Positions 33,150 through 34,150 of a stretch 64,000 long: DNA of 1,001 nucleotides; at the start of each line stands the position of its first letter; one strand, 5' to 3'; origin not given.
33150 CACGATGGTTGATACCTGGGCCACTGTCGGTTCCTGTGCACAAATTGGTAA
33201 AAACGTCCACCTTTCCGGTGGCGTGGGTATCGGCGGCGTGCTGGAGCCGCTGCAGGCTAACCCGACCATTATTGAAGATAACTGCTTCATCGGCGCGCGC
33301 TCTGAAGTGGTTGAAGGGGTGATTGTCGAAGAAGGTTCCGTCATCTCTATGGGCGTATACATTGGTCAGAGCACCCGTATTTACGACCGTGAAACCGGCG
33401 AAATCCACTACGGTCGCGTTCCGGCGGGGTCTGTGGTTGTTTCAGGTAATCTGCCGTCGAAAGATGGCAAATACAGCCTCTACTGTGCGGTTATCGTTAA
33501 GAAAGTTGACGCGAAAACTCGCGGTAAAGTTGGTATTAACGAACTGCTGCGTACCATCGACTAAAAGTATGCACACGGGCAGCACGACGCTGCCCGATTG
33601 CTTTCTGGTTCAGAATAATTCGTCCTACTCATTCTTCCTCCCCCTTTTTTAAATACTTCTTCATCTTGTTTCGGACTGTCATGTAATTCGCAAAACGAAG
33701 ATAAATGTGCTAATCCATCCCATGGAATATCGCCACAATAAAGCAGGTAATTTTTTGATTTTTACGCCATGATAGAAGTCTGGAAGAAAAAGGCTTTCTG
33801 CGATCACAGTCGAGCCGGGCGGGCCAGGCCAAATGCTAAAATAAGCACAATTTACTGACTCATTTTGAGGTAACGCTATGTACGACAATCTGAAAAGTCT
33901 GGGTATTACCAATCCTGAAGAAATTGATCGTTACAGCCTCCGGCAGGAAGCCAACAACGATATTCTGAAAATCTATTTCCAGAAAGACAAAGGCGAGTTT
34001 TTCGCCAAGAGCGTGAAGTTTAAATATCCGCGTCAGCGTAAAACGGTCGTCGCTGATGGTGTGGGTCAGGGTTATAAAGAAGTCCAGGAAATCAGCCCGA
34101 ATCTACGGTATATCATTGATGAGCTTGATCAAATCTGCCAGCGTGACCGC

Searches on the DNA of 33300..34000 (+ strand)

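Call 68: search_dna_similar(query=window:33300-34000:+, collection=ecoli_genomes, mode=near, max_rows=8)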
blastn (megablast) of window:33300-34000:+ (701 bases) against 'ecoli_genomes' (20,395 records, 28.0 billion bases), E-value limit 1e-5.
Records with a match: 5424; places in all: 5431; records where one place covers at least 80% of the query: 5417.
Genomes with a match: 5424 of 5426; with a place that covers at least 80% of the query: 5417. Places per genome that has any: lowest 1, median 1, highest 2. On chromosomes: 5428 places; on plasmids: 3.
Best place of each record, by identity: >=99% 318; 95-99% 5029; 90-95% 77.
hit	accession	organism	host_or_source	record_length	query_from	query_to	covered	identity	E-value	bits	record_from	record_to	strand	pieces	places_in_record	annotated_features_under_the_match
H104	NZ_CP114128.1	Escherichia coli strain PE164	pig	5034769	1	701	100%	99.6%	0e+0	1279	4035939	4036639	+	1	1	dapD: 2,3,4,5-tetrahydropyridine-2,6-dicarboxylate N-succinyltransferase | yaeH: DUF3461 family protein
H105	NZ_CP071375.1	Escherichia coli strain E105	fish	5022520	1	701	100%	99.6%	0e+0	1279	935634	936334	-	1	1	dapD: 2,3,4,5-tetrahydropyridine-2,6-dicarboxylate N-succinyltransferase | yaeH: DUF3461 family protein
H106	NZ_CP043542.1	Escherichia coli strain F2_81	Sus scrofa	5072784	1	701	100%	99.6%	0e+0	1279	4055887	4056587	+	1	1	dapD: 2,3,4,5-tetrahydropyridine-2,6-dicarboxylate N-succinyltransferase | yaeH: DUF3461 family protein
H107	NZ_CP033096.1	Escherichia coli strain CP53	pig feces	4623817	1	701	100%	99.4%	0e+0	1273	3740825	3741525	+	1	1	dapD: 2,3,4,5-tetrahydropyridine-2,6-dicarboxylate N-succinyltransferase | yaeH: DUF3461 family protein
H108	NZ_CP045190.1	Escherichia coli strain NT1F31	pig manure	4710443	1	701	100%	99.4%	0e+0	1273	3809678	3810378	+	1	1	dapD: 2,3,4,5-tetrahydropyridine-2,6-dicarboxylate N-succinyltransferase | yaeH: DUF3461 family protein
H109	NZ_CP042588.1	Escherichia coli strain PK6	Sus scrofa domesticus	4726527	1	701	100%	99.4%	0e+0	1273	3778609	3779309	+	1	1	dapD: 2,3,4,5-tetrahydropyridine-2,6-dicarboxylate N-succinyltransferase | yaeH: DUF3461 family protein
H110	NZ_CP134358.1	Escherichia coli strain TUM13936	Homo sapiens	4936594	1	701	100%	99.4%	0e+0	1273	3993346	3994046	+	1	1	dapD: 2,3,4,5-tetrahydropyridine-2,6-dicarboxylate N-succinyltransferase | yaeH: DUF3461 family protein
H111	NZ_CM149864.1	Escherichia coli strain LCP22S3_I2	Sus scrofa domesticus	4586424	1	701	100%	99.4%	0e+0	1273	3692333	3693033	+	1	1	dapD: 2,3,4,5-tetrahydropyridine-2,6-dicarboxylate N-succinyltransferase | yaeH: DUF3461 family protein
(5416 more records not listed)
